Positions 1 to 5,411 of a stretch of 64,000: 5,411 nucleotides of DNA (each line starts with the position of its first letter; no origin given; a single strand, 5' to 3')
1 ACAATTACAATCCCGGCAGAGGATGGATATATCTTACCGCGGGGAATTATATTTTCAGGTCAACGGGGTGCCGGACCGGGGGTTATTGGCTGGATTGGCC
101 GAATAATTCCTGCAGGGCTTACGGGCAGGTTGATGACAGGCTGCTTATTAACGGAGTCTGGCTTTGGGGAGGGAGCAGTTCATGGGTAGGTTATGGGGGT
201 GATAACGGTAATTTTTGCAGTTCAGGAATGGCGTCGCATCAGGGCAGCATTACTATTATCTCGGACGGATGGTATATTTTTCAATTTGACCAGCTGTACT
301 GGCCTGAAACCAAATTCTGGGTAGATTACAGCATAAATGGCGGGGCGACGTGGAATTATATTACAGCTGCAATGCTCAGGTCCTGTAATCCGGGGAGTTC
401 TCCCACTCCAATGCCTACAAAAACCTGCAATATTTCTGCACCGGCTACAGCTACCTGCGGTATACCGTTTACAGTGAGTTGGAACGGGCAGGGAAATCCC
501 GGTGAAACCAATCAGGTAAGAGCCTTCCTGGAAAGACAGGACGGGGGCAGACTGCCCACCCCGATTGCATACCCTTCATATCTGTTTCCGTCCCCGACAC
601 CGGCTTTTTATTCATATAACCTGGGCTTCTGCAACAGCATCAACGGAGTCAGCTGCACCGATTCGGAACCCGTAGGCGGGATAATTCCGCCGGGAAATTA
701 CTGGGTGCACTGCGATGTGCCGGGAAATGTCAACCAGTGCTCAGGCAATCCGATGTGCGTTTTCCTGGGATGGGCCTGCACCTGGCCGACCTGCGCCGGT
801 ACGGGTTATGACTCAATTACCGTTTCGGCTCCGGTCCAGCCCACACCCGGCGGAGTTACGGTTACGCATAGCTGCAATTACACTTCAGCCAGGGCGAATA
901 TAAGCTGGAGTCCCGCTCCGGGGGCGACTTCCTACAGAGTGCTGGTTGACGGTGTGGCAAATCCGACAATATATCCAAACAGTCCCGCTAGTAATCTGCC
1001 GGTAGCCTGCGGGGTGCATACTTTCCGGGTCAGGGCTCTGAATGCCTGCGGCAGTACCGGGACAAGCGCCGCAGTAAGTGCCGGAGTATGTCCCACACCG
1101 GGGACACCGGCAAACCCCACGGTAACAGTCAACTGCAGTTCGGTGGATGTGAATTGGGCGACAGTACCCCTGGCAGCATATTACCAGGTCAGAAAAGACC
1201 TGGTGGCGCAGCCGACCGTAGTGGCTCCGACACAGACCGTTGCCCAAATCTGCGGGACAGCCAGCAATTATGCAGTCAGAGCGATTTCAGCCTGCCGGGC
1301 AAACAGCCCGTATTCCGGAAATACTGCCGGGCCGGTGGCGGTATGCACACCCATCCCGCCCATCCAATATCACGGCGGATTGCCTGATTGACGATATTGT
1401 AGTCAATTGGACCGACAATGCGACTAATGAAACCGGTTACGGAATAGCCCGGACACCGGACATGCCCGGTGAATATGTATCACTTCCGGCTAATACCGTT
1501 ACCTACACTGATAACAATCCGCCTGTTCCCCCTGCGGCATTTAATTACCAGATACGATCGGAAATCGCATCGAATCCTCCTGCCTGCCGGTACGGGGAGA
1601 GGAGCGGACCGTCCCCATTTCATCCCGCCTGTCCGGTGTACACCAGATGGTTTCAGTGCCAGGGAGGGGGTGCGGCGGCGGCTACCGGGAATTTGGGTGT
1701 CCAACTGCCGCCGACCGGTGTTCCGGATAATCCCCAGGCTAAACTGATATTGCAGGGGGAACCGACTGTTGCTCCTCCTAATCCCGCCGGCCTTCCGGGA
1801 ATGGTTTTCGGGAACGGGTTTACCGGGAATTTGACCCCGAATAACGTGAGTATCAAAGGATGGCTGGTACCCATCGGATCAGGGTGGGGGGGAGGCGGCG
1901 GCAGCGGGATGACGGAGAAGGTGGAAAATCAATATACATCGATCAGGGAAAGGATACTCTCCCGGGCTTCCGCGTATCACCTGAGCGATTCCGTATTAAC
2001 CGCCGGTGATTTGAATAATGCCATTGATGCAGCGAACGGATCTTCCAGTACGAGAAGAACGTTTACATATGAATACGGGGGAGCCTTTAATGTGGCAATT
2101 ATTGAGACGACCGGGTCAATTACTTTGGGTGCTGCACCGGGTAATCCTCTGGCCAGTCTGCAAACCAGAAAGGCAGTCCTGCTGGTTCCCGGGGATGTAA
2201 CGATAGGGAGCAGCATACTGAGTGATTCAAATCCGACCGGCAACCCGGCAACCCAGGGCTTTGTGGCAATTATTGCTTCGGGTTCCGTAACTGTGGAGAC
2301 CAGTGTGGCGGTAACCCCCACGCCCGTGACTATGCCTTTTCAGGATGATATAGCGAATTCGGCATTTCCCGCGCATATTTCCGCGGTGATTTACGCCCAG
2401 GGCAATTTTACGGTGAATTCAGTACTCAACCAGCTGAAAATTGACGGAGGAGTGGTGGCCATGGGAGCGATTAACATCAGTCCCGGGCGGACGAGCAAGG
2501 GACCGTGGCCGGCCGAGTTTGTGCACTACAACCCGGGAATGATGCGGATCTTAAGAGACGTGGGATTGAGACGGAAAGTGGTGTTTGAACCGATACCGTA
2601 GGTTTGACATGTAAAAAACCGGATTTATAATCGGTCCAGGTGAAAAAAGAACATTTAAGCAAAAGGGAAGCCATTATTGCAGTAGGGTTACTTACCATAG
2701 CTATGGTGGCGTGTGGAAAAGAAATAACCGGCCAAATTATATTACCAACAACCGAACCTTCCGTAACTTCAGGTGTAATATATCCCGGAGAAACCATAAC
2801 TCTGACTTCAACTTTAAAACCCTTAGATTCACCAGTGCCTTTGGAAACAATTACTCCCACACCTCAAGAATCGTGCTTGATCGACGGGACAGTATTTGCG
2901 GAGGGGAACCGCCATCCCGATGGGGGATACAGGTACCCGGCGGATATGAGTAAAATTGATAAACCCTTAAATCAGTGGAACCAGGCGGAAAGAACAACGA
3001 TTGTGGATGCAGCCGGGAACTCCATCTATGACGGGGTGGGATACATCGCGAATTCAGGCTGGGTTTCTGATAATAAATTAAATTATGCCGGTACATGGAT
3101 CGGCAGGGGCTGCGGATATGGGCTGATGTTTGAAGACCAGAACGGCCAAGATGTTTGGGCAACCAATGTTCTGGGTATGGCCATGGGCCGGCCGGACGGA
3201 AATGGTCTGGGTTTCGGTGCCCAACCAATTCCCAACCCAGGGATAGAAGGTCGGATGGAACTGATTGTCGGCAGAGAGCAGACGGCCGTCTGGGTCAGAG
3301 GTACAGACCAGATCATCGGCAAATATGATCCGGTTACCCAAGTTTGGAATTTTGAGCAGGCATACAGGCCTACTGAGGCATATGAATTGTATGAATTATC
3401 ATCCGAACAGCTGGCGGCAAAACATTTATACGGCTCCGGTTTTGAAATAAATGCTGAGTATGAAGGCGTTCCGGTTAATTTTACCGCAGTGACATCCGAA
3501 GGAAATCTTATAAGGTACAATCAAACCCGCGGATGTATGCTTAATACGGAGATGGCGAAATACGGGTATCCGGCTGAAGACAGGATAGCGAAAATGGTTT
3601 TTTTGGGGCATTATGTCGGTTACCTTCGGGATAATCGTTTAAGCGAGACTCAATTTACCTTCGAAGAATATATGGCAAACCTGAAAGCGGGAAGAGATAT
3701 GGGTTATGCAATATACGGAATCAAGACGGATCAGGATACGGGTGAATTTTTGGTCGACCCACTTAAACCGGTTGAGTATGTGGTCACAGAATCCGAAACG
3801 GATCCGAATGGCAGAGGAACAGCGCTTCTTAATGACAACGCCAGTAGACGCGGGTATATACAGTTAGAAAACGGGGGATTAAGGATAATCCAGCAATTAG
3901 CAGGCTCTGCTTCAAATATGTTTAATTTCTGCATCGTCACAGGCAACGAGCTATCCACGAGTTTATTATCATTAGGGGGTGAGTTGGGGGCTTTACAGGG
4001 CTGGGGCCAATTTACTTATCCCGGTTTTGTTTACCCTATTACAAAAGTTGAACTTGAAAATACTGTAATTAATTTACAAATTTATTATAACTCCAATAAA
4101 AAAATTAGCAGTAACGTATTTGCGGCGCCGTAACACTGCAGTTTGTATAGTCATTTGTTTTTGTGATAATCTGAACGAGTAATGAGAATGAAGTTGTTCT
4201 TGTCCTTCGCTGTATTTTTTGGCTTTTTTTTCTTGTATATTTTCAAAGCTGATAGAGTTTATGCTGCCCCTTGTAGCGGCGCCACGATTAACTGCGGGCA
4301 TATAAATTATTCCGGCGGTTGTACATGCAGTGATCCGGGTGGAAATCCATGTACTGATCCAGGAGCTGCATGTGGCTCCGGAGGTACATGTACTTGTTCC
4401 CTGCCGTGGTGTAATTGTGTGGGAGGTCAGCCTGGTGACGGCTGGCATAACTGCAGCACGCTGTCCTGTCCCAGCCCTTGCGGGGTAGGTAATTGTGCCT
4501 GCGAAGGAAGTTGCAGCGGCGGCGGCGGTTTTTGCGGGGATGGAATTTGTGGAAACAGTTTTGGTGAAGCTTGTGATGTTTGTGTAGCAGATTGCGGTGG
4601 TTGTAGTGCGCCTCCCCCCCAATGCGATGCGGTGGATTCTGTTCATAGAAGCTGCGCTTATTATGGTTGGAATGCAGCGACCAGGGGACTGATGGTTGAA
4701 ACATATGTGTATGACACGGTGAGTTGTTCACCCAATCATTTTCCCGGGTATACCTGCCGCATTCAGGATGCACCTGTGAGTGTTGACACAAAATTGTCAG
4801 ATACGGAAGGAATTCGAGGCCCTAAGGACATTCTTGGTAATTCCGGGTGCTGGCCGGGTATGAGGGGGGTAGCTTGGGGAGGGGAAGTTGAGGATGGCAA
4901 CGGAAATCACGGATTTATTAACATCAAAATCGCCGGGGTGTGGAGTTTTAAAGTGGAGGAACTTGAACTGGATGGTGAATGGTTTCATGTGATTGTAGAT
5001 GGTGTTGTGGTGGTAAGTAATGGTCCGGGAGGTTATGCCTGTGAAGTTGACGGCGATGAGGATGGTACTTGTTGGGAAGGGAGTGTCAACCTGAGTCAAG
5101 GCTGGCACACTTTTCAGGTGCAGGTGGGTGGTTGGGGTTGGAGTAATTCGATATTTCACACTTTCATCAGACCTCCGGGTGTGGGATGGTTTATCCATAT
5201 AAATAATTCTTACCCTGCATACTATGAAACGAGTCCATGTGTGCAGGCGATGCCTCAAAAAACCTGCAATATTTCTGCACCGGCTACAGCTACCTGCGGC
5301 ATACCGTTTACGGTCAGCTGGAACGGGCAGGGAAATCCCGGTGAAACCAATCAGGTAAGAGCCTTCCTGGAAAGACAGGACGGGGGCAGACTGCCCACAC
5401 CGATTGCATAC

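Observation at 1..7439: Tandem, recently duplicated PA14/FN3 surface-protein genes, with the upstream copy broken by a single-nucleotide insertion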

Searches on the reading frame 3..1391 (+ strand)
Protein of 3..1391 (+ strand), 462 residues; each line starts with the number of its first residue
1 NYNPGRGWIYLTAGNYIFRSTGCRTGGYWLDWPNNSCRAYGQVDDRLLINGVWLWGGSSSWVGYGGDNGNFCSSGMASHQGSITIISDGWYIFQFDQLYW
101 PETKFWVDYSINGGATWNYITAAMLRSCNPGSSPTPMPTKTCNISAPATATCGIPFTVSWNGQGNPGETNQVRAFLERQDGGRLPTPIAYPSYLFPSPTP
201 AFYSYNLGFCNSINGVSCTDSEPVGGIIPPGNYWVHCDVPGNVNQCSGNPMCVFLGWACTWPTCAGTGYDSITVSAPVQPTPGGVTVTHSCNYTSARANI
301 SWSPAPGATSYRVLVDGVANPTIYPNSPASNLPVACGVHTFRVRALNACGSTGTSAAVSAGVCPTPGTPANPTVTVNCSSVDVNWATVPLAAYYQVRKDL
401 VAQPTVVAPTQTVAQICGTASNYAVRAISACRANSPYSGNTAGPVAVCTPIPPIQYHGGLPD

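Call 8: search_protein_families(library=pfam, proteins=[window:3-1391:+], max_evalue=0.01)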
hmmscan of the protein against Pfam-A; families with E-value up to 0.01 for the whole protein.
window:3-1391:+ (462 aa): 0 families

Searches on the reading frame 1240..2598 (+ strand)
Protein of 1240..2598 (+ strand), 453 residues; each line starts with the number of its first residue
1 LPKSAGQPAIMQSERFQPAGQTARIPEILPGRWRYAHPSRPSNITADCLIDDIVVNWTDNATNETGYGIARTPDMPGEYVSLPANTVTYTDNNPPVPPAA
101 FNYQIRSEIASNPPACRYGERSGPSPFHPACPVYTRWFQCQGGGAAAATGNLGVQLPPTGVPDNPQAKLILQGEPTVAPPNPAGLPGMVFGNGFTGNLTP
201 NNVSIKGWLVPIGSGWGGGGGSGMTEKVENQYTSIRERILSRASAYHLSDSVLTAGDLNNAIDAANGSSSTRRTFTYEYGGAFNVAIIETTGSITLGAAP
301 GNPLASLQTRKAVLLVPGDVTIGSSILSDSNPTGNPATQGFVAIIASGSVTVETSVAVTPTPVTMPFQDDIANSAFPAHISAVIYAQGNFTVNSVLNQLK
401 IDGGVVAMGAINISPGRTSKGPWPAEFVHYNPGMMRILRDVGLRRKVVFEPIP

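Call 8: search_protein_families(library=pfam, proteins=[window:1240-2598:+], max_evalue=0.01)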
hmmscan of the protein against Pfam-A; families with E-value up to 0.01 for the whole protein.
window:1240-2598:+ (453 aa): 0 families

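Call 21: search_protein_families(library=ncbifam, proteins=[window:1240-2598:+], max_evalue=1)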
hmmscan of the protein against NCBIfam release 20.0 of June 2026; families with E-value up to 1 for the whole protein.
window:1240-2598:+ (453 aa): 0 families

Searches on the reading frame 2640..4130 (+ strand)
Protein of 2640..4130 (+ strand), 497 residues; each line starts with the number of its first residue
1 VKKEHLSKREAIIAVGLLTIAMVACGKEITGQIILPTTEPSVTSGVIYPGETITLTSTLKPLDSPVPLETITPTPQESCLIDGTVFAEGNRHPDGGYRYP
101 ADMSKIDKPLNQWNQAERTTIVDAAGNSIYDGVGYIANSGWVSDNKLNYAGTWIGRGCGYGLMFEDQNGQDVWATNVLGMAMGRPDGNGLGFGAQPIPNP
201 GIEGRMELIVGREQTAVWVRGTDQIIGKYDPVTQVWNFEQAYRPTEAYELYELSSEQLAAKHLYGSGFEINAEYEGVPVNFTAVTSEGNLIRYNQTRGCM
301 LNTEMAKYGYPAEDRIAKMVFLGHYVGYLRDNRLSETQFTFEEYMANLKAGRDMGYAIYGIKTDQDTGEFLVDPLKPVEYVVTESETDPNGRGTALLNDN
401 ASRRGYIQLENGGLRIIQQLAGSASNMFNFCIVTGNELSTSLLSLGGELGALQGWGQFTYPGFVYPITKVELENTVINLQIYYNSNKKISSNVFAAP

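Call 8: search_protein_families(library=pfam, proteins=[window:2640-4130:+], max_evalue=0.01)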
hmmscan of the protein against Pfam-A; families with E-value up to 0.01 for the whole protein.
window:2640-4130:+ (497 aa): 0 families

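Call 16: list_cluster_members(proteins=[P0001, window:4182-7436:+, window:2640-4130:+, window:11684-14080:+, window:1240-2598:+])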
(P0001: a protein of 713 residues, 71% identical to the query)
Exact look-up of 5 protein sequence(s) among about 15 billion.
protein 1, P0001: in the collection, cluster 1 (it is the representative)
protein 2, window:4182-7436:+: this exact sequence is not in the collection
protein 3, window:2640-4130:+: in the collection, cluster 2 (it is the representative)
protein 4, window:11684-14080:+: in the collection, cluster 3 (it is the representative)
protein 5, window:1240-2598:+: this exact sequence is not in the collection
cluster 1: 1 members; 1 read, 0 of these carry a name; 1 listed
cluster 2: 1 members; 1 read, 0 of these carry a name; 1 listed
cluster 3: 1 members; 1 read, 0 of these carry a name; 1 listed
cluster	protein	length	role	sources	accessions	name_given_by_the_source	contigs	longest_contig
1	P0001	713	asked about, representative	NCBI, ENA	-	-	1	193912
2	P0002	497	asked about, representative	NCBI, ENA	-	-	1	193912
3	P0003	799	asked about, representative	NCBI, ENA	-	-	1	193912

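Call 21: search_protein_families(library=ncbifam, proteins=[window:2640-4130:+], max_evalue=1)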
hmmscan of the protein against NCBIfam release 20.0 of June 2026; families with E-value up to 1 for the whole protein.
window:2640-4130:+ (497 aa): 0 families

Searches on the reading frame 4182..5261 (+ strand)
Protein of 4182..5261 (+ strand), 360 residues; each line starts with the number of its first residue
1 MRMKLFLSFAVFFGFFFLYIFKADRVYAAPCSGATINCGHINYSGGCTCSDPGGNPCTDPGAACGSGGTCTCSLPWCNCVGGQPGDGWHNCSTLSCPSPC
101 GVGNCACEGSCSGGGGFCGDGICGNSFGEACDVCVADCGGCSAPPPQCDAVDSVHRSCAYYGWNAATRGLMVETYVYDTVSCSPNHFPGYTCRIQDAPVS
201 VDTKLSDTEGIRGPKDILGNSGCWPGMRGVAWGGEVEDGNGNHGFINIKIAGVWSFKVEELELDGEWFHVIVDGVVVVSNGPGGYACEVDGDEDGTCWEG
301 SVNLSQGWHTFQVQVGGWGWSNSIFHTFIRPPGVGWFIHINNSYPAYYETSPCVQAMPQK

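Call 66: search_protein_families(library=pfam, proteins=[window:4182-5261:+], max_evalue=10)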
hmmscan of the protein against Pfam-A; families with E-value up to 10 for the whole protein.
window:4182-5261:+ (360 aa): 0 families

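Call 73: predict_structure(alignment_id=A5)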
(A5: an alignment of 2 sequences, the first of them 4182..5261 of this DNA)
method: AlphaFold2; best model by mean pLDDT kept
length: 360 residues; sequences in the alignment: 2
mean_pLDDT: 33.1   pTM: 0.19
mean pLDDT of the five models: 33.1, 30.8, 30.8, 27.0, 26.4
residues with pLDDT >= 90: 2; 70-90: 15; 50-70: 5; < 50: 338
segments of 3 or more residues with pLDDT < 50: 23-360
pLDDT, mean of each block of 10 residues (from residue 1): 83 80 39 30 30 33 31 35 36 33 26 29 28 25 30 31 30 29 24 25 23 26 26 35 35 30 33 33 32 31 33 30 35 30 27 24
secondary structure, 60 per line:
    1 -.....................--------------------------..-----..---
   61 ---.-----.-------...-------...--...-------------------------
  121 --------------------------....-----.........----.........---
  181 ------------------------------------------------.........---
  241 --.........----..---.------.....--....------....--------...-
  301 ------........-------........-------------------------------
elements in order: H2-22 E78-80 E93-95 E147-150 E156-164 E169-177 E229-237 E243-251 E268-272 E275-278 E285-288 E297-299 E307-314 E322-329
